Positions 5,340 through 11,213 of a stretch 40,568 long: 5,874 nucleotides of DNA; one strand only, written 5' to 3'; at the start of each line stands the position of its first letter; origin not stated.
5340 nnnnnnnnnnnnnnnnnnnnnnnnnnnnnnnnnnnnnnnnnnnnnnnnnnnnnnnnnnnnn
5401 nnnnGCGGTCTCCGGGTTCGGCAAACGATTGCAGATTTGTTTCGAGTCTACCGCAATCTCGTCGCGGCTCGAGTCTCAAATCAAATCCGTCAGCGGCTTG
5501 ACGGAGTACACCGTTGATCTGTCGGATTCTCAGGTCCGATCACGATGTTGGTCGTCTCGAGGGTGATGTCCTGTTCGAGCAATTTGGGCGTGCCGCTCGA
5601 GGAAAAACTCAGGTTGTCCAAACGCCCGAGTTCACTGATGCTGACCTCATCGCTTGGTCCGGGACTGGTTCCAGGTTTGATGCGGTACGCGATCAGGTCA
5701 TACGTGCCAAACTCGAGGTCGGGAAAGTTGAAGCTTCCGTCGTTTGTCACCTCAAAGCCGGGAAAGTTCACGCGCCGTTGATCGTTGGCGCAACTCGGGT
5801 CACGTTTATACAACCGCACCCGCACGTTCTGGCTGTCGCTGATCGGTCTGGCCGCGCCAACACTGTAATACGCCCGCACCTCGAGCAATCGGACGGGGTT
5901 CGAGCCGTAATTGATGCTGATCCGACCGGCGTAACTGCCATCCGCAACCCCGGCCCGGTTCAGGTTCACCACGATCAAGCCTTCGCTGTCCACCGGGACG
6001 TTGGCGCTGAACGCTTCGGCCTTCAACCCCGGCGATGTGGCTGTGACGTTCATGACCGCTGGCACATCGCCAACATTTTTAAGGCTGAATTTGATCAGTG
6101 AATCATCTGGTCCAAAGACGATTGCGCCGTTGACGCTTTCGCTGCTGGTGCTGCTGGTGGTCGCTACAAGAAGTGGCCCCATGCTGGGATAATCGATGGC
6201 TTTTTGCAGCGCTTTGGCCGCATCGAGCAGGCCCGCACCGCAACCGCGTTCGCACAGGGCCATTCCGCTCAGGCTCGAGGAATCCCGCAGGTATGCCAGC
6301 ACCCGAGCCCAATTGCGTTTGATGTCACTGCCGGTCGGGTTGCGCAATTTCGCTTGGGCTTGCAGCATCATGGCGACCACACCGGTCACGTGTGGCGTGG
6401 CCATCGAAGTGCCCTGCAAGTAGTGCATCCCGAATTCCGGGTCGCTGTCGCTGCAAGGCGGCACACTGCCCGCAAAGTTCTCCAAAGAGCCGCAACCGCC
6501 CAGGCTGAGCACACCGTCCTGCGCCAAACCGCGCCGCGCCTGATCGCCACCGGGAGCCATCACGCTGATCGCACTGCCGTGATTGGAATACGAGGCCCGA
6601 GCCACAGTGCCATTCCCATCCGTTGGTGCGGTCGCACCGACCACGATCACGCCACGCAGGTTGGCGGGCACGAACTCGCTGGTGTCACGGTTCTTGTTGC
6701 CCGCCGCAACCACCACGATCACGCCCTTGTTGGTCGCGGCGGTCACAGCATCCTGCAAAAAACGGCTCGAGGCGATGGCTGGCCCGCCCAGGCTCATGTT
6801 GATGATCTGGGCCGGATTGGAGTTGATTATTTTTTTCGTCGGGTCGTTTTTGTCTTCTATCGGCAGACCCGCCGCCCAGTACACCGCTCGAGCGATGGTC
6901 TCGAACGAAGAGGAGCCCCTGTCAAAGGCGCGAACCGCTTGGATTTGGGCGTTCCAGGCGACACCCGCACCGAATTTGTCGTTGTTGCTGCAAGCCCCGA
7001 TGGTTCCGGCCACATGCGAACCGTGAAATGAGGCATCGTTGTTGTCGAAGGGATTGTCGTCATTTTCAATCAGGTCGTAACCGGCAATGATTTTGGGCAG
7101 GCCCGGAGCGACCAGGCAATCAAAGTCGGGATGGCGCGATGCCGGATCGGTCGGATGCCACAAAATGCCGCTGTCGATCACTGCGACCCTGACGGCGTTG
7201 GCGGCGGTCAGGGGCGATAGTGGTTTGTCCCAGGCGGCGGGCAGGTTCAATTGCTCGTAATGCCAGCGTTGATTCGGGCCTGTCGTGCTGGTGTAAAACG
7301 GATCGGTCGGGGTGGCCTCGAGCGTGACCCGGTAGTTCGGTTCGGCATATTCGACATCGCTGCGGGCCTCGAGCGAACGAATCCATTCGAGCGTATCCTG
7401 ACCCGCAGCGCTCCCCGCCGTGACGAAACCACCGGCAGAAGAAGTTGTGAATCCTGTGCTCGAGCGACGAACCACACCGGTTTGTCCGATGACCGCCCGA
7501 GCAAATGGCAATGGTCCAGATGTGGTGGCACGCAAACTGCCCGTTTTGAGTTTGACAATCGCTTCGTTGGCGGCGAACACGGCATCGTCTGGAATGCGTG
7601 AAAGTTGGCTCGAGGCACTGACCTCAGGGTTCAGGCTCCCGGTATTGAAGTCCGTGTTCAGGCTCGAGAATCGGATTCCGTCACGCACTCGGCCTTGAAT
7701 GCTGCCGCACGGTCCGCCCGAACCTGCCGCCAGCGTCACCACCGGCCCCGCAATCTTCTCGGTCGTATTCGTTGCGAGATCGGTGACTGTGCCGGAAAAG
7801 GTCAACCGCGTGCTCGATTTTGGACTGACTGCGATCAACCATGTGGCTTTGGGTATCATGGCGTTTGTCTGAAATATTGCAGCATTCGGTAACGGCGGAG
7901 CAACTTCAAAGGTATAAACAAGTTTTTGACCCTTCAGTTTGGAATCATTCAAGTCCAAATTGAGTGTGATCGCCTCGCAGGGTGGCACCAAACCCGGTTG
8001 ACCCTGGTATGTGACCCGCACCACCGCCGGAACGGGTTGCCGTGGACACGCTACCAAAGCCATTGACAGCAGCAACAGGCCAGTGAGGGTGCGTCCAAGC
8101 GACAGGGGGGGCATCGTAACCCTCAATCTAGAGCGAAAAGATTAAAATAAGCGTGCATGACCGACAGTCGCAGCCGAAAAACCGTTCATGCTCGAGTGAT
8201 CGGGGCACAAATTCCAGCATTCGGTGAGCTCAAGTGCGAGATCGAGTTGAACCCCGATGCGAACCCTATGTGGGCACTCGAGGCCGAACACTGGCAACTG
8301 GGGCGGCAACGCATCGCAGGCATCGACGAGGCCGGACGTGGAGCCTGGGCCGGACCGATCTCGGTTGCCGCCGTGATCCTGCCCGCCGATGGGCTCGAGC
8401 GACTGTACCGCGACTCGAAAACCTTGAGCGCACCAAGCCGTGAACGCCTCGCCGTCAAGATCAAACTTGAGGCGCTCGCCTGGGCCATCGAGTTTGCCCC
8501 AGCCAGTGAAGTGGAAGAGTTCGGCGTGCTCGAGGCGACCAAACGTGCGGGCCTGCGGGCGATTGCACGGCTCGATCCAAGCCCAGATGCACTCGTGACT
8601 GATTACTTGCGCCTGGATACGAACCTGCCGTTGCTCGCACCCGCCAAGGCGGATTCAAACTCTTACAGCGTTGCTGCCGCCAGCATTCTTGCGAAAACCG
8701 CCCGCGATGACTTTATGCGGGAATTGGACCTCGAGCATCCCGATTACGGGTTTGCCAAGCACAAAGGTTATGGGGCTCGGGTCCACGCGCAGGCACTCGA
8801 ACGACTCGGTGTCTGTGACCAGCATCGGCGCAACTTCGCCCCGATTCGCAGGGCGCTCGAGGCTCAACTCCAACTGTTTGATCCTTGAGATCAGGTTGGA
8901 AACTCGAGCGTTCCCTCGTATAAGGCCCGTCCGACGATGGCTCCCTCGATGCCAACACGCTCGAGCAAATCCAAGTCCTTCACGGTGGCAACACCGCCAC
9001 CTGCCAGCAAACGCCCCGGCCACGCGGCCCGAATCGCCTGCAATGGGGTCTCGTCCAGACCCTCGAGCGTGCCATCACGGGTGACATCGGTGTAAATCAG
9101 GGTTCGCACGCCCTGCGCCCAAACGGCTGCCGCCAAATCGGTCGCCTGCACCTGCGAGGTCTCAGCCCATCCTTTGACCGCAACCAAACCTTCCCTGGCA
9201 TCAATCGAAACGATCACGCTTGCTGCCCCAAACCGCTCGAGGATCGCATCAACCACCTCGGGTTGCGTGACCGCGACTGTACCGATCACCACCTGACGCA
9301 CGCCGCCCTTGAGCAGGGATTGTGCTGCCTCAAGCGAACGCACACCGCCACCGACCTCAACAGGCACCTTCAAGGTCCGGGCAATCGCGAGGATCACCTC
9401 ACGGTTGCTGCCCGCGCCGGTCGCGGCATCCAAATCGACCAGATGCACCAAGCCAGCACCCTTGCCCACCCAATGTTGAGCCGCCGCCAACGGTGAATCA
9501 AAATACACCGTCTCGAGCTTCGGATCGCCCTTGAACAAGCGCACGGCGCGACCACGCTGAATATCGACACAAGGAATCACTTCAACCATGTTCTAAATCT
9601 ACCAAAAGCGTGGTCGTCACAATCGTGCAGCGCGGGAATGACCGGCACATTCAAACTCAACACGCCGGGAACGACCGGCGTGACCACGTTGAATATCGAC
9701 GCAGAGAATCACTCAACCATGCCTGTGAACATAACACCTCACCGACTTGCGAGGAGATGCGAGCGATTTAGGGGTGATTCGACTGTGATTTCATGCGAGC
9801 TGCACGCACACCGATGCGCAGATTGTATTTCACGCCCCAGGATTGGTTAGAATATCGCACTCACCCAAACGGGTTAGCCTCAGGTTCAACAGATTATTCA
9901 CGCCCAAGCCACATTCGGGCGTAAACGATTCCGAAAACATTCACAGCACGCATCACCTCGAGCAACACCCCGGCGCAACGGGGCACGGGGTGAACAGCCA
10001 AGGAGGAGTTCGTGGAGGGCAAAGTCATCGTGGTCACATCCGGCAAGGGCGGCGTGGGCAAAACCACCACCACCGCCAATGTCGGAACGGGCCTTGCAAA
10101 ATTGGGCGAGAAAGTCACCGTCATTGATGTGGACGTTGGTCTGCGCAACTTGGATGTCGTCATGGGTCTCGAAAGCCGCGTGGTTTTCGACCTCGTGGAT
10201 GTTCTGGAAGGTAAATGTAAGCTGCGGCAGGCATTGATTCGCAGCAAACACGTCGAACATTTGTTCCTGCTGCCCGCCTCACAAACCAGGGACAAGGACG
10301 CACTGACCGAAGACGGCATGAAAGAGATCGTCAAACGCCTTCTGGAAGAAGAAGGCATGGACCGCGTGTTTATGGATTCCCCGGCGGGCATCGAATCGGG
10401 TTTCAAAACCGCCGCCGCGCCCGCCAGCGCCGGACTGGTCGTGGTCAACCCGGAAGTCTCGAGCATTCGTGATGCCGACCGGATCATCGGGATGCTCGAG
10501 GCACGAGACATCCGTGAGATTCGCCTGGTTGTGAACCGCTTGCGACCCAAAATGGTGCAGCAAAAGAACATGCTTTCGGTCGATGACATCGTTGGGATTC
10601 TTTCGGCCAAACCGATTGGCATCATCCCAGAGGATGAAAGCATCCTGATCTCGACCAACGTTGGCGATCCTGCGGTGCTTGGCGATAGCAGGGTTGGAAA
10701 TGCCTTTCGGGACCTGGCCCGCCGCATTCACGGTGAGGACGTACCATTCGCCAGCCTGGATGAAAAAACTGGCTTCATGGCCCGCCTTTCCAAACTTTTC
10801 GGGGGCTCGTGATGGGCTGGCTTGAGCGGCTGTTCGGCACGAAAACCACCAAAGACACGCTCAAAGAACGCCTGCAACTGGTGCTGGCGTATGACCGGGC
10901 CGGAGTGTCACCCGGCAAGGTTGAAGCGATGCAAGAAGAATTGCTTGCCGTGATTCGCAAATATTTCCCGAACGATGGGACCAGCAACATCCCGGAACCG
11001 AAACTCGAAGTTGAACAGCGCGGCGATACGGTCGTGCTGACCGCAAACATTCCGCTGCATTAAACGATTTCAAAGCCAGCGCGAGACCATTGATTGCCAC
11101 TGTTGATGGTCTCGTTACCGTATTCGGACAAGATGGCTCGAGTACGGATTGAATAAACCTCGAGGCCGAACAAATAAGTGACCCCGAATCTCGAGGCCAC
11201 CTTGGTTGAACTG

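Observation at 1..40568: CTCGAG occurs ~285 times in 40.6 kb: a HIP1-like highly iterated palindrome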

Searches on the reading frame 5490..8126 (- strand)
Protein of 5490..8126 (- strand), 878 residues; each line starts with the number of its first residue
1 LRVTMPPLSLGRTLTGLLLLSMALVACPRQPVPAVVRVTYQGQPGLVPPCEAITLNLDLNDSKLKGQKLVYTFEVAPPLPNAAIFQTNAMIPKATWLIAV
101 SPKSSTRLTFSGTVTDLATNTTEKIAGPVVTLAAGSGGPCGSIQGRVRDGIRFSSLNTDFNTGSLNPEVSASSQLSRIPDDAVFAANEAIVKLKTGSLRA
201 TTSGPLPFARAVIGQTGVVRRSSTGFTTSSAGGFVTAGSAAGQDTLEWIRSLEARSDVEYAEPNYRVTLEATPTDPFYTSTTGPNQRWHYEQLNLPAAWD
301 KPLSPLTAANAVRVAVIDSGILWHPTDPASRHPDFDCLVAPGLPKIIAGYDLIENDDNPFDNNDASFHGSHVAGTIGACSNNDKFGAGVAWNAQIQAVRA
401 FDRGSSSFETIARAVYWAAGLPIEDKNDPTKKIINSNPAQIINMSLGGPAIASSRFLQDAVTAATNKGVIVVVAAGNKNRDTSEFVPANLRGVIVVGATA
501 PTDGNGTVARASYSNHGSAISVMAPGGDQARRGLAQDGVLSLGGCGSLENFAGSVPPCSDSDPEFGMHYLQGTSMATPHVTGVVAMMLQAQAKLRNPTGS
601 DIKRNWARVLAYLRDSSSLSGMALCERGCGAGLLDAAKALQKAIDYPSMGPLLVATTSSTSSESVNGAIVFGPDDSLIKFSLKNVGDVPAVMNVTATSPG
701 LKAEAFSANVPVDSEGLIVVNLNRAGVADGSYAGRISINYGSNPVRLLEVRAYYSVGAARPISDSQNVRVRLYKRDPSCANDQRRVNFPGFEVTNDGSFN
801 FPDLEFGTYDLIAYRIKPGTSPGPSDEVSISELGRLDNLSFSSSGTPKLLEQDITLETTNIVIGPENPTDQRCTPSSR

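Call 5: search_protein_families(library=pfam, proteins=[window:5490-8126:-])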
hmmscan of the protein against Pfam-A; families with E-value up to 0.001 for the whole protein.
window:5490-8126:- (878 aa): 1 family
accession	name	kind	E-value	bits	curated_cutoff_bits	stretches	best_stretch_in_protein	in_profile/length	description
PF00082.27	Peptidase_S8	-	3.8e-43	148.3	21.8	1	311-602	3-265/288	Subtilase family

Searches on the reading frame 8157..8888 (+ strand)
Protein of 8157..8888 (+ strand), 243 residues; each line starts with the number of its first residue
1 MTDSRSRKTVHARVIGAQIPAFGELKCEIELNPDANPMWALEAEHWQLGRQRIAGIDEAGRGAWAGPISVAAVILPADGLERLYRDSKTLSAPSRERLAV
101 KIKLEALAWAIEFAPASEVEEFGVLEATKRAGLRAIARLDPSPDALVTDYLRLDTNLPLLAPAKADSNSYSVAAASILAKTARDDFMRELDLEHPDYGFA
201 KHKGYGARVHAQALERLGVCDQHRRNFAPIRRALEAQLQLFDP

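Call 45: search_protein_families(library=pfam, proteins=[window:8157-8888:+], max_evalue=0.001)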
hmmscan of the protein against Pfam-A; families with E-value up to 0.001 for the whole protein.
window:8157-8888:+ (243 aa): 1 family
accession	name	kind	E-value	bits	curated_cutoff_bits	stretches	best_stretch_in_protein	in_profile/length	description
PF01351.25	RNase_HII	-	5.4e-30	105.2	25.8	1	54-228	1-197/199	Ribonuclease HII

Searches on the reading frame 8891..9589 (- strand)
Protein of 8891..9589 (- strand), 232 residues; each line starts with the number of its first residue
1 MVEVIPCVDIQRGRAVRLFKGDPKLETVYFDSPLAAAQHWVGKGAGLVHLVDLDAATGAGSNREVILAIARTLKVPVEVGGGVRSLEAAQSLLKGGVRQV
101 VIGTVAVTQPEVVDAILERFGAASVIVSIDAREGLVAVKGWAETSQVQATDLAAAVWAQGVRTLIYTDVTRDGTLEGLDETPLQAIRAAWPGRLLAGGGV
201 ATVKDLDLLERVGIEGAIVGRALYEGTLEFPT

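Call 45: search_protein_families(library=pfam, proteins=[window:8891-9589:-], max_evalue=0.001)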
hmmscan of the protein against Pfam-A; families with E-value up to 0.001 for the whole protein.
window:8891-9589:- (232 aa): 2 families
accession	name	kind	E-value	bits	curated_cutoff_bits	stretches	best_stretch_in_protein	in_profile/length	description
PF00977.27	His_biosynth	-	3.4e-72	243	23.6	1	3-228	1-227/228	Histidine biosynthesis protein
PF01207.24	Dus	-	1.6e-05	24.6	20.4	0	64-115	174-226/311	Dihydrouridine synthase (Dus)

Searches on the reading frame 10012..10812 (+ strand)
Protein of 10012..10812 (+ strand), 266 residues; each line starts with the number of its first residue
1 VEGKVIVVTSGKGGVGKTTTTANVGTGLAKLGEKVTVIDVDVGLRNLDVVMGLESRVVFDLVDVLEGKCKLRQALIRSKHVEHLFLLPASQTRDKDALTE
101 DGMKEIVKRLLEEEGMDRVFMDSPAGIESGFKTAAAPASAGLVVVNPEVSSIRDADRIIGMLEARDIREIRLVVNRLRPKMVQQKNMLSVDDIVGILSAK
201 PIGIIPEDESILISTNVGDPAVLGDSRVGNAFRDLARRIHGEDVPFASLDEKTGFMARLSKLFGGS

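Call 45: search_protein_families(library=pfam, proteins=[window:10012-10812:+], max_evalue=0.001)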
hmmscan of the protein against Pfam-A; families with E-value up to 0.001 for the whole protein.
window:10012-10812:+ (266 aa): 7 families
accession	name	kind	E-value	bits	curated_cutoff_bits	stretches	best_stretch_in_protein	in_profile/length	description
PF01656.29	CbiA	-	1.6e-18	67.3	25.4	1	6-212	1-116/125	CobQ/CobB/MinD/ParA nucleotide binding domain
PF13614.12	AAA_31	-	1.2e-16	61.6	27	1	4-162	2-164/177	AAA domain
PF10609.15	ParA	-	1.3e-13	51.4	27.1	1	4-239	4-245/246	NUBPL iron-transfer P-loop NTPase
PF02374.21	ArsA_ATPase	-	2.2e-10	40.7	24.3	1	6-41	3-38/305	Anion-transporting ATPase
PF09140.17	MipZ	-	8.1e-08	32.3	20.7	1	4-163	1-143/262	ATPase MipZ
PF06564.18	CBP_BcsQ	-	8.3e-07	29.2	21.3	1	5-189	3-183/234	Cellulose biosynthesis protein BcsQ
PF00142.24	Fer4_NifH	-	1.1e-06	28.8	25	1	8-42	4-38/271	4Fe-4S iron sulfur cluster binding proteins, NifH/frxC family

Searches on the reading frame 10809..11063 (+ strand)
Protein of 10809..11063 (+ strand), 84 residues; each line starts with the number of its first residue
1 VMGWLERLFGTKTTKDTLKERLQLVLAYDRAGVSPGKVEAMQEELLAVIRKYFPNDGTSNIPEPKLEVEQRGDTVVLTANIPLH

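Call 45: search_protein_families(library=pfam, proteins=[window:10809-11063:+], max_evalue=0.001)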
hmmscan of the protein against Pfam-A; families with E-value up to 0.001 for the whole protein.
window:10809-11063:+ (84 aa): 1 family
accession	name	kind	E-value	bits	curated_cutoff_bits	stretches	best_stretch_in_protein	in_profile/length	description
PF03776.19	MinE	-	4.4e-18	65.4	25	1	14-83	1-67/68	Septum formation topological specificity factor MinE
